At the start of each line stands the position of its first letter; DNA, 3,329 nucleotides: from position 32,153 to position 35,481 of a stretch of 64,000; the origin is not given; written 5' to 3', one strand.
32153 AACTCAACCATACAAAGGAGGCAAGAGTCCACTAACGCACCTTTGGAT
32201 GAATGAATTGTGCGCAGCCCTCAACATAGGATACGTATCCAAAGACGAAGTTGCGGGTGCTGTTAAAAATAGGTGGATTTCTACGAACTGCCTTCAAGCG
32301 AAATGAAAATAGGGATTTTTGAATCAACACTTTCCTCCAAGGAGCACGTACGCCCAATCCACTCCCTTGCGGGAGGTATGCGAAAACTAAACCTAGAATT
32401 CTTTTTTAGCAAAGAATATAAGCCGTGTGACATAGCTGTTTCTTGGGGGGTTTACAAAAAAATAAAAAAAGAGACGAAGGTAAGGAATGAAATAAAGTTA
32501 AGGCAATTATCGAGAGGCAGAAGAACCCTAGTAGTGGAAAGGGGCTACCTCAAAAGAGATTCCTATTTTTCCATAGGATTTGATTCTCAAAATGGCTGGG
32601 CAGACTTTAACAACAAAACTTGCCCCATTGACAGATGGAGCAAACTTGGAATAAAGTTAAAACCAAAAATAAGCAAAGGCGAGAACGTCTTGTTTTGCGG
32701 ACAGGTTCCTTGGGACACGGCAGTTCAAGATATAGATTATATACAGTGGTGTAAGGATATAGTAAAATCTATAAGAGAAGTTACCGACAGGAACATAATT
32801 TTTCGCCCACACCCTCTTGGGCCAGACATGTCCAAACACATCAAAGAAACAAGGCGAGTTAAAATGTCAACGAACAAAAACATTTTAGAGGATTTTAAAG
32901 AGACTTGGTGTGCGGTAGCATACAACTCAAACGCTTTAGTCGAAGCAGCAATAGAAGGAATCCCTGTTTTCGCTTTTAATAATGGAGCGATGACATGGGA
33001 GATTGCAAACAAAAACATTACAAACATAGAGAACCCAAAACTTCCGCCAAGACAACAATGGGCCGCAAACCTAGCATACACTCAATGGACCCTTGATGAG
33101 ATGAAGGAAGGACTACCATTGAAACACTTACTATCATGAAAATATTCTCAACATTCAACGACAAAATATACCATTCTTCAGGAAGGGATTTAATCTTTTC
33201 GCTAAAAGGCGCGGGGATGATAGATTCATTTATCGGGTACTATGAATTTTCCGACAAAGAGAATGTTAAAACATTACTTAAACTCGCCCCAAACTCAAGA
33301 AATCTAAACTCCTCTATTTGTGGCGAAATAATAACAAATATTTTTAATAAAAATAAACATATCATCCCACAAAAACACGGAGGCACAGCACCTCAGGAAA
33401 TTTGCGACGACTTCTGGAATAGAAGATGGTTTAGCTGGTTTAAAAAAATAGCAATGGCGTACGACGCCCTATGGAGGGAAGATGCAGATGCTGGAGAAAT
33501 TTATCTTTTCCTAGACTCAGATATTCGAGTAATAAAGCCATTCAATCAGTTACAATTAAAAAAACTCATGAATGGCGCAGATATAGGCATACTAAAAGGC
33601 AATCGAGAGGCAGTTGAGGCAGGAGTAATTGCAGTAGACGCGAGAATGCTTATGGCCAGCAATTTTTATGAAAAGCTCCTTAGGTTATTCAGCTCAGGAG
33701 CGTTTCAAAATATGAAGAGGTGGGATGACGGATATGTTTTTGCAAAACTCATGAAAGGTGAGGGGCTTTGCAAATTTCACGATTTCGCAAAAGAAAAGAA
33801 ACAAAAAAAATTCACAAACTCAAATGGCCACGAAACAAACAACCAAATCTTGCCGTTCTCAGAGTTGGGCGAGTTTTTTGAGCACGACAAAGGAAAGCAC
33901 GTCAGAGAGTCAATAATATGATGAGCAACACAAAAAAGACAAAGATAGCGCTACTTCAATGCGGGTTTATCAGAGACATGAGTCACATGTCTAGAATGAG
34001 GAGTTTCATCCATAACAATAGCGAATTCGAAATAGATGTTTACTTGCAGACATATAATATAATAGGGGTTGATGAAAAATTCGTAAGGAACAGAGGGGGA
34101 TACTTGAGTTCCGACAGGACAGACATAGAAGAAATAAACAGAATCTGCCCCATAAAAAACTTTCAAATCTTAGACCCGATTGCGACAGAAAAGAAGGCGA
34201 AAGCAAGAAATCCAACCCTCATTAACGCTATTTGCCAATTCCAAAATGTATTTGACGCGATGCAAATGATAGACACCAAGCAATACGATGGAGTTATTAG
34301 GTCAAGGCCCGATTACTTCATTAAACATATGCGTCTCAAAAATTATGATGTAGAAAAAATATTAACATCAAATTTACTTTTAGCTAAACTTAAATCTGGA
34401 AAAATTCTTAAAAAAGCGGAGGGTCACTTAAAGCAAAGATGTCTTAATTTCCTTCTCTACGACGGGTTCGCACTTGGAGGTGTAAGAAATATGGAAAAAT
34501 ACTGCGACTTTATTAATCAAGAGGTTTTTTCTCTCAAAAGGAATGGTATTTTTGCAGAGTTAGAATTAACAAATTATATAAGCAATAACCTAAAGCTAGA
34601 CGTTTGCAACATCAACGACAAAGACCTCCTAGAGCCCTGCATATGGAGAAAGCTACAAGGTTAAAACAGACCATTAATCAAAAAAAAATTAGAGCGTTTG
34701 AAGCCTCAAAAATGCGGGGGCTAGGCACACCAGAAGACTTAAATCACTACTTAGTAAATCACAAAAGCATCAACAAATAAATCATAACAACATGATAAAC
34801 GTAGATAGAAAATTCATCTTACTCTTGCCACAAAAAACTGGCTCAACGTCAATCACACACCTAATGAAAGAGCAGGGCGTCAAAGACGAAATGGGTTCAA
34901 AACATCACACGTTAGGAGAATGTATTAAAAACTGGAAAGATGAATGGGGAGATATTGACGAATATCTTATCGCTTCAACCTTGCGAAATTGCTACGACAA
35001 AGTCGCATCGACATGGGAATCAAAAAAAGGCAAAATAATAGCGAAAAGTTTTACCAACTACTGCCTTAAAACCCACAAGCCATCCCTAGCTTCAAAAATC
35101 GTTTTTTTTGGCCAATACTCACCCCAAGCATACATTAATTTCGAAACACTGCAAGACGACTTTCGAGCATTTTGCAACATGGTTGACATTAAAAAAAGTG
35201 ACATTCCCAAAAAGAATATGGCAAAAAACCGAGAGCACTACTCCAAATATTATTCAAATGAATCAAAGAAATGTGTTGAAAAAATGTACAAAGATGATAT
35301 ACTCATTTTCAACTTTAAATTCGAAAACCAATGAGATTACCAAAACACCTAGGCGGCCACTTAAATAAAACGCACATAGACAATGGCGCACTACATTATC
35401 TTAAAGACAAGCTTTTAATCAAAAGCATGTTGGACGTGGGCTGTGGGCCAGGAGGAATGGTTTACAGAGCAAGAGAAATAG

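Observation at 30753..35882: Second glycan island with ulosonic-acid-type transferase signatures, another sulfotransferase and a methyltransferase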

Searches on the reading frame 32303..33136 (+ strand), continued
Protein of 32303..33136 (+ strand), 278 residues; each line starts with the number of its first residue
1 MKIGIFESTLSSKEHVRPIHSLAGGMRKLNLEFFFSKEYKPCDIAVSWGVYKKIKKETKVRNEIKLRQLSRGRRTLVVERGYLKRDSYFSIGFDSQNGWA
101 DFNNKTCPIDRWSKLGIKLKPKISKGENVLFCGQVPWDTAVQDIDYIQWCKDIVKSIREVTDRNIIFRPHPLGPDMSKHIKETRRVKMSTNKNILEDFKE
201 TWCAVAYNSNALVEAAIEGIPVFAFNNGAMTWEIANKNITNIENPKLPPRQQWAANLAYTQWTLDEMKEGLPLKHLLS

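Call 101: find_related_loci(query=window:32303-33136:+, collection=genome_contigs, flank=8000)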
Query window:32303-33136:+ (278 aa) in genome_contigs; peptide patterns used: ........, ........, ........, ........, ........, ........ (x = any residue, [..] = any of these).
35 stretches matched a pattern; 2 encode a relative of the query (tblastn E <= 1e-3); 2 distinct loci.
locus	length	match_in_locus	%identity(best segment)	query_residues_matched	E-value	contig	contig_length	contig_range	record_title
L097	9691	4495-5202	25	25-278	1e-20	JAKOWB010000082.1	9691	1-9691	MAG: Pseudomonadota bacterium isolate JPNG_maxbin.086 k201_404818, whole genome shotgun sequence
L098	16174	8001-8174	32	30-89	8e-5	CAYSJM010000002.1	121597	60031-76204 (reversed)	MAG TPA_asm: uncultured Ignavibacteriaceae bacterium isolate SRP107338_co1_235 genome assembly, contig: NODE_28_length_1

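Call 111: find_related_loci(query=A8, collection=viral_contigs, flank=10000)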
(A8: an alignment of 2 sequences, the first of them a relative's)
Query A8 (259 aa) in viral_contigs; peptide patterns used: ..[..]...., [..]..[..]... (x = any residue, [..] = any of these).
600 stretches matched a pattern (row limit reached: there are more); 193 encode a relative of the query (tblastn E <= 1e-3); the best 80 are kept; 80 distinct loci.
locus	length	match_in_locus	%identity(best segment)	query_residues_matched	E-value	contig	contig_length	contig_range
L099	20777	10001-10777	100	1-259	6e-176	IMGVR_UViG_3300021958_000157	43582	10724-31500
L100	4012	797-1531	53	2-243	2e-79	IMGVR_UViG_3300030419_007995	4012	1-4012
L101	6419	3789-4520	52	2-243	1e-76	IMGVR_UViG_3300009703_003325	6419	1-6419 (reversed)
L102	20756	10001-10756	52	4-251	9e-75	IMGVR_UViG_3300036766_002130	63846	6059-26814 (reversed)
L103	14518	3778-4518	51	3-243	2e-73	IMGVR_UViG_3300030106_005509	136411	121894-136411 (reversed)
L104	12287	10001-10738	49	1-243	3e-73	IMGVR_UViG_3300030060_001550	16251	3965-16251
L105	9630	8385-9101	49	6-243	5e-73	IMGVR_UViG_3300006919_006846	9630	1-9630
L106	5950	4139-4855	49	6-243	5e-73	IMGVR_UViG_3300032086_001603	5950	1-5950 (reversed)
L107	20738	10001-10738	49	1-243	7e-73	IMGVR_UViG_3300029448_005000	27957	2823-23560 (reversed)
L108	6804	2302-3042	48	1-243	4e-72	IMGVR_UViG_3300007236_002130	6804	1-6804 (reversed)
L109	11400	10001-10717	49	6-243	8e-72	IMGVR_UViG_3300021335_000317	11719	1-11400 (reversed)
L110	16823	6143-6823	53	7-229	3e-71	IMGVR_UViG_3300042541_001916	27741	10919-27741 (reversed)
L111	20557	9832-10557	50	6-243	4e-71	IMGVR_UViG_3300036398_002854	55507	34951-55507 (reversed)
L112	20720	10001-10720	49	6-243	1e-70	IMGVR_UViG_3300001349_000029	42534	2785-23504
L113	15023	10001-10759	47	2-247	1e-70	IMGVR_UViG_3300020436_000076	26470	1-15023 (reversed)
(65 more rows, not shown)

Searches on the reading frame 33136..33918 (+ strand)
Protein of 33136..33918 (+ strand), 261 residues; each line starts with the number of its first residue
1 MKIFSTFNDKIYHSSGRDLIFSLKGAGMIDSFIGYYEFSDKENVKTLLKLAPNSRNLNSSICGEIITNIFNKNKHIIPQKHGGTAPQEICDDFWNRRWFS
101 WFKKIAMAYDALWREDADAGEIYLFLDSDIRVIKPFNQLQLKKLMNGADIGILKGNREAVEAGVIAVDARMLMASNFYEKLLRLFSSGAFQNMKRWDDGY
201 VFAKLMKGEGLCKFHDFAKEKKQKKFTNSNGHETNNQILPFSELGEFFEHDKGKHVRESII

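Call 3: search_protein_families(library=pfam, proteins=[window:33136-33918:+], max_evalue=1)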
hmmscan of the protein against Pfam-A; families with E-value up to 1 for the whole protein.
window:33136-33918:+ (261 aa): 1 family
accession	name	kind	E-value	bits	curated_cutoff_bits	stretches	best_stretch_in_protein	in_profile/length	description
PF22311.1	DUF6970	-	0.25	11.6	27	0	60-97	30-69/78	Domain of unknown function (DUF6970)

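Call 4: search_protein_families(library=phrogs, proteins=[window:33136-33918:+], max_evalue=0.01)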
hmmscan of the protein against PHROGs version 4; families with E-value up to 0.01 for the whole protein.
window:33136-33918:+ (261 aa): 0 families

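Call 11: search_protein_families(library=ncbifam, proteins=[window:33136-33918:+], max_evalue=0.1)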
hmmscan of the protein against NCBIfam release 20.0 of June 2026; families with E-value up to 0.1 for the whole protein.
window:33136-33918:+ (261 aa): 0 families

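Call 45: find_homologous_proteins(query=window:33136-33918:+, max_evalue=0.001)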
Query window:33136-33918:+ (261 aa): 5 proteins with E <= 0.001 among 410 candidates.
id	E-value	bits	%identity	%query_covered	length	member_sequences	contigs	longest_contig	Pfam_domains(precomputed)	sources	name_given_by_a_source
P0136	9.7e-175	597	100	100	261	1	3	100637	-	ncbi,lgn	-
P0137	2.7e-101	356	63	100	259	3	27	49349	-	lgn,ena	-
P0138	2.0e-57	212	45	100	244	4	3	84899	-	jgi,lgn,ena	jgi:hypothetical protein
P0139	1.3e-6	46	27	98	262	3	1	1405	-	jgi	jgi:hypothetical protein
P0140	1.4e-5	43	27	98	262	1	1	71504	-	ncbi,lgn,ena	-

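Call 47: find_encoding_contigs(protein=P0136, flank=3000, max_places=4)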
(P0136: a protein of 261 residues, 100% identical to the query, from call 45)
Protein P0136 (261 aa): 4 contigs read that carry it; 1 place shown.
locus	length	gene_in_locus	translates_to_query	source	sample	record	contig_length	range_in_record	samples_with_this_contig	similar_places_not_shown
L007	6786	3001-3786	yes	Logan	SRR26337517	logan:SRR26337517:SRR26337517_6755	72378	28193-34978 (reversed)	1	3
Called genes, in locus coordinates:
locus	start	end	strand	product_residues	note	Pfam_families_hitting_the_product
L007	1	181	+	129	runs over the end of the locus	-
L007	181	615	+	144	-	PF21840:DUF6899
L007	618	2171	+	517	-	-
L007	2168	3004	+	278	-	-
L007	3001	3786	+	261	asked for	-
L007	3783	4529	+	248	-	-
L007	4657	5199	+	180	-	-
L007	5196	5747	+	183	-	PF08241:Methyltransf_11 (weak)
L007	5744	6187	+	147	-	-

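Call 48: list_cluster_members(proteins=[P0136, P0137, P0138, P0140])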
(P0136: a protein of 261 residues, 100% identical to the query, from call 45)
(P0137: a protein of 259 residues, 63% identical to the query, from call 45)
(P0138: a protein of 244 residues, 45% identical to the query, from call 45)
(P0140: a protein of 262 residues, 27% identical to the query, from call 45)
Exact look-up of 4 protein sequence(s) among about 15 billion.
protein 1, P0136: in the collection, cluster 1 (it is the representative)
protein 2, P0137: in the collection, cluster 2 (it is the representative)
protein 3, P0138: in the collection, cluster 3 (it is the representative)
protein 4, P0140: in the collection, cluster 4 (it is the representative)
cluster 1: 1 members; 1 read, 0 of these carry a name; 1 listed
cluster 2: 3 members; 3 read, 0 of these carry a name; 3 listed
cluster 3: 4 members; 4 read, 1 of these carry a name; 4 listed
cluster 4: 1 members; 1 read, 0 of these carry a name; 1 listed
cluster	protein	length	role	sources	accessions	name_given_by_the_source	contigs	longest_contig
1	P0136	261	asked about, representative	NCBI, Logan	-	-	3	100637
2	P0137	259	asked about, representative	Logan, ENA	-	-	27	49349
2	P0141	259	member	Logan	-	-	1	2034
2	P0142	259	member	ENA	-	-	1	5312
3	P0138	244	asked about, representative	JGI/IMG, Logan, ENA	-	hypothetical protein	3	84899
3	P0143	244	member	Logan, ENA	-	-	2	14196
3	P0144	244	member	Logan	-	-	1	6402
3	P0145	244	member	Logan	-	-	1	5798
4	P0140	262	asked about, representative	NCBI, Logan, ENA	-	-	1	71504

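Call 52: search_solved_structures(query=A5, max_evalue=10, show_alignments=3)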
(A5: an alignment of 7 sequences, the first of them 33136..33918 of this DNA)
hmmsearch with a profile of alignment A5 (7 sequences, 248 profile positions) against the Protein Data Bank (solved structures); distinct sequences matched with E-value up to 10: 7.
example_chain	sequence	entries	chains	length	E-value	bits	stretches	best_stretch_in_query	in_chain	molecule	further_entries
6zu5_ST0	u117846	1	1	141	0.33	13.4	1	59-99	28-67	eS19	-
6ldw_L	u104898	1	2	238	0.99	11.9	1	57-92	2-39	Fab light chain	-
6az3_T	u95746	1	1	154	1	11.8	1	29-129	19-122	60S ribosomal protein L17, putative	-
1e6y_B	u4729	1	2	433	1.2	11.6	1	143-166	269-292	METHYL-COENZYME M REDUCTASE I BETA SUBUNIT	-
3jcs_T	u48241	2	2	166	1.2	11.6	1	29-129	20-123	ribosomal protein L22 | uL22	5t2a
8a3w_T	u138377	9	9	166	1.2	11.6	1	29-129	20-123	Putative 60S ribosomal protein L17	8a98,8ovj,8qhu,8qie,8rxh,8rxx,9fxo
4v8m_BR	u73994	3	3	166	1.3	11.4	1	34-108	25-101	60S RIBOSOMAL PROTEIN L17, PUTATIVE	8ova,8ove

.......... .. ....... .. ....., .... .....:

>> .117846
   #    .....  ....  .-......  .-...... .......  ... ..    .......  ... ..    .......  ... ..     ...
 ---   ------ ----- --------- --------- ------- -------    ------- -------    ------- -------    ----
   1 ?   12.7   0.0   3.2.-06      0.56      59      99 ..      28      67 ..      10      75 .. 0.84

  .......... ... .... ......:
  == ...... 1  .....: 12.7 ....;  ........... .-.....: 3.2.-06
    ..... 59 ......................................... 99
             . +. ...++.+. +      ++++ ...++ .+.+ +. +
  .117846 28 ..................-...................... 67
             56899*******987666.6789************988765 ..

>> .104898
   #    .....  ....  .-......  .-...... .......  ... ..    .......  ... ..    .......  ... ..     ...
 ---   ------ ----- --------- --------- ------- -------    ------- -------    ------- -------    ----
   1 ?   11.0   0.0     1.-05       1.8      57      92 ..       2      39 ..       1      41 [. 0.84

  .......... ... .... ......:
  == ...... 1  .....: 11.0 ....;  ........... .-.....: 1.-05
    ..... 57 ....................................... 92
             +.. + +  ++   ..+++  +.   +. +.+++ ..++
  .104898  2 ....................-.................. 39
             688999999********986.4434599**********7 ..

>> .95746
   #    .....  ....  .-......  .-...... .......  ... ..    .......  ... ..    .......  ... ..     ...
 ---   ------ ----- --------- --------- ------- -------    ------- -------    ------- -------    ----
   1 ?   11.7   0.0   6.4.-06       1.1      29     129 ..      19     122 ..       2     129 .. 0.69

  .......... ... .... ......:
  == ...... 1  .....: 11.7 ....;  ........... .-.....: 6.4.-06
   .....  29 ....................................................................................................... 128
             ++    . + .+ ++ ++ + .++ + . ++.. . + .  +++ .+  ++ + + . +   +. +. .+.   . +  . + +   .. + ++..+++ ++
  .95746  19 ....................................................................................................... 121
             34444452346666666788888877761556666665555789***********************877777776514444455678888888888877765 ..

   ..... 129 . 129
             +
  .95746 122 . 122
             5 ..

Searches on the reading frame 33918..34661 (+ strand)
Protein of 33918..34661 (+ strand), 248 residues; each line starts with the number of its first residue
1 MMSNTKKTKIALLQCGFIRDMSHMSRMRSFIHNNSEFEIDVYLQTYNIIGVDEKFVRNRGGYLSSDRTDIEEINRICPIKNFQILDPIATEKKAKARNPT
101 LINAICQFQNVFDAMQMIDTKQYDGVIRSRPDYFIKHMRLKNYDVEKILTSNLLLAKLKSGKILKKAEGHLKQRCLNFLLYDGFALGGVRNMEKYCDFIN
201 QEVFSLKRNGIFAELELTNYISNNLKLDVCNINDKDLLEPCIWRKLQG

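Call 3: search_protein_families(library=pfam, proteins=[window:33918-34661:+], max_evalue=1)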
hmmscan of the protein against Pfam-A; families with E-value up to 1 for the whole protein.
window:33918-34661:+ (248 aa): 0 families

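Call 4: search_protein_families(library=phrogs, proteins=[window:33918-34661:+], max_evalue=0.01)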
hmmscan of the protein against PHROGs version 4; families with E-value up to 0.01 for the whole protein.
window:33918-34661:+ (248 aa): 1 family
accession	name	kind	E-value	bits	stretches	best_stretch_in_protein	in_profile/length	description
phrog_13607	-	unknown function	2.7e-06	28.5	1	93-199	107-194/239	-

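Call 11: search_protein_families(library=ncbifam, proteins=[window:33918-34661:+], max_evalue=0.1)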
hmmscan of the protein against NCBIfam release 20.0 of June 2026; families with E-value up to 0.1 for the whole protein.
window:33918-34661:+ (248 aa): 0 families

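Call 53: search_protein_representatives(protein=window:33918-34661:+)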
Query: 248 residues. Proteins with E-value up to 0.001 (for the whole library): 17; up to 1e-10: 5; up to 1e-30: 2. The best 17 are listed.
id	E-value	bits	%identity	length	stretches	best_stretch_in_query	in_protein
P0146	3.0e-163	557.5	100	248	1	1-248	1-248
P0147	8.6e-44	166.4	48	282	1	7-206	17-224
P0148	1.8e-13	67.2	33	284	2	103-218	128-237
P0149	9.6e-13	64.8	31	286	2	9-92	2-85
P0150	2.4e-11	60.2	30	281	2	9-93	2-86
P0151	8.1e-10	55.2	31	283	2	10-79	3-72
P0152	2.8e-09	53.5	34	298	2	9-95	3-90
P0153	3.5e-09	53.2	36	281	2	99-201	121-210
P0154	5.3e-09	52.6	33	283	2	9-84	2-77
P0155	1.7e-08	50.9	35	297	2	9-85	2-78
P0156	3.6e-08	49.8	30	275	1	9-244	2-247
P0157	1.2e-06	44.9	40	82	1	9-73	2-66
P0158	4.3e-06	43.0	31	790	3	5-50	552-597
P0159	1.3e-05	41.5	29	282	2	9-84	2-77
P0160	1.6e-05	41.2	32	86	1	9-87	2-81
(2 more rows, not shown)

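Call 56: search_solved_structures(query=A6, max_evalue=10, show_alignments=2)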
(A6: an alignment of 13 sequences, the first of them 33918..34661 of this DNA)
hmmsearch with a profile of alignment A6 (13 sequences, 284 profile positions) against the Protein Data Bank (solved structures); distinct sequences matched with E-value up to 10: 1.
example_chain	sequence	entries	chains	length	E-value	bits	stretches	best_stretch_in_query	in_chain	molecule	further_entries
6xfj_A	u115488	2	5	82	0.38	13.5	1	61-112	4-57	Type 3 secretion system pilotin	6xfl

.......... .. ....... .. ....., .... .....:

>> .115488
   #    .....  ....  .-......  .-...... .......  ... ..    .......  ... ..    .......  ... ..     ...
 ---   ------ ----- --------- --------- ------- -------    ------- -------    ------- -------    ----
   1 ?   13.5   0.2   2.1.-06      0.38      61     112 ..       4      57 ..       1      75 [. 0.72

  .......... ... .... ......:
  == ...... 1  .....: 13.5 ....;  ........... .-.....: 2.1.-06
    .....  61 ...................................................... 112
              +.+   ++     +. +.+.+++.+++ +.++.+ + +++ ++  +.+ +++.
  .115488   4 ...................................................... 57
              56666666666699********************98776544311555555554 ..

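Call 57: search_protein_families(library=pfam, alignment_id=A6, max_evalue=1)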
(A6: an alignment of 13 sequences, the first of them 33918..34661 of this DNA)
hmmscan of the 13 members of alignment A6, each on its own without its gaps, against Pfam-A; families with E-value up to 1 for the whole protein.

A. member 1, window:33918-34661:+ (248 aa): 0 families

B. families by the number of members that match (of 13 scanned): 7 families
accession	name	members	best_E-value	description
PF20725.2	DUF6832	1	0.0071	Domain of unknown function (DUF6832)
PF06575.17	DUF1132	1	0.049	Protein of unknown function (DUF1132)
PF17279.8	DUF5344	1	0.049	Family of unknown function (DUF5344)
PF16189.11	Creatinase_N_2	1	0.083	Creatinase/Prolidase N-terminal domain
PF14489.11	QueF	1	0.12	QueF-like protein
PF03913.18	Ragweed_pollen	1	0.13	Ragweed group 5 pollen allergen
PF03979.19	Sigma70_r1_1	1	0.17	Sigma-70 factor, region 1.1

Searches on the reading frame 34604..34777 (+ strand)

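Call 3: search_protein_families(library=pfam, proteins=[window:34604-34777:+], max_evalue=1)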
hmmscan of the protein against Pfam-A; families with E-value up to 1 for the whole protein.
window:34604-34777:+ (58 aa): 2 families
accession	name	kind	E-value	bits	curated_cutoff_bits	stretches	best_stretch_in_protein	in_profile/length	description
PF16795.10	Phage_integr_3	-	0.039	14.3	27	1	14-55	95-136/161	Archaeal phage integrase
PF17844.6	SCP_3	-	0.22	11.8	38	1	2-50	42-91/93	Bacterial SCP ortholog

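Call 4: search_protein_families(library=phrogs, proteins=[window:34604-34777:+], max_evalue=0.01)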
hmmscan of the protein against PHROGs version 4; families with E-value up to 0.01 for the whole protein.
window:34604-34777:+ (58 aa): 0 families

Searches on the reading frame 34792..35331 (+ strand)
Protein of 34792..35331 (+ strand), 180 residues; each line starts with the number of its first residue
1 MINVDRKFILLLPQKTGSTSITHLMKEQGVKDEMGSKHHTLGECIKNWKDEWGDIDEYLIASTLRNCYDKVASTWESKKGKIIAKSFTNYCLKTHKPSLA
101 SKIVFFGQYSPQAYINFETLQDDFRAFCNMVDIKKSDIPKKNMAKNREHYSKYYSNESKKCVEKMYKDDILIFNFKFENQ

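Call 3: search_protein_families(library=pfam, proteins=[window:34792-35331:+], max_evalue=1)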
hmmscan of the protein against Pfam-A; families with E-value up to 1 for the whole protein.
window:34792-35331:+ (180 aa): 2 families
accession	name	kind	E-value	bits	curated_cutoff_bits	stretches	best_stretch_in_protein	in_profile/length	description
PF03567.20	Sulfotransfer_2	-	0.002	18.8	22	1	117-176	179-252/252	Sulfotransferase family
PF22156.1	Thiaminase_I-like_N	-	0.048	14.1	27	1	101-154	27-81/136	Thiaminase I-like, N-terminal domain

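Call 4: search_protein_families(library=phrogs, proteins=[window:34792-35331:+], max_evalue=0.01)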
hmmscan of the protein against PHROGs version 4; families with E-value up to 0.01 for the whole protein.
window:34792-35331:+ (180 aa): 1 family
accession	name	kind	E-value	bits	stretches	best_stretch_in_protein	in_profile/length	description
phrog_3347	-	moron, auxiliary metabolic gene and host takeover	3.3e-09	38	1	3-178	6-218/219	Galactose-3-O-sulfotransferase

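Call 11: search_protein_families(library=ncbifam, proteins=[window:34792-35331:+], max_evalue=0.1)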
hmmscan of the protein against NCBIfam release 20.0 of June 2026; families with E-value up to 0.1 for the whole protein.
window:34792-35331:+ (180 aa): 0 families
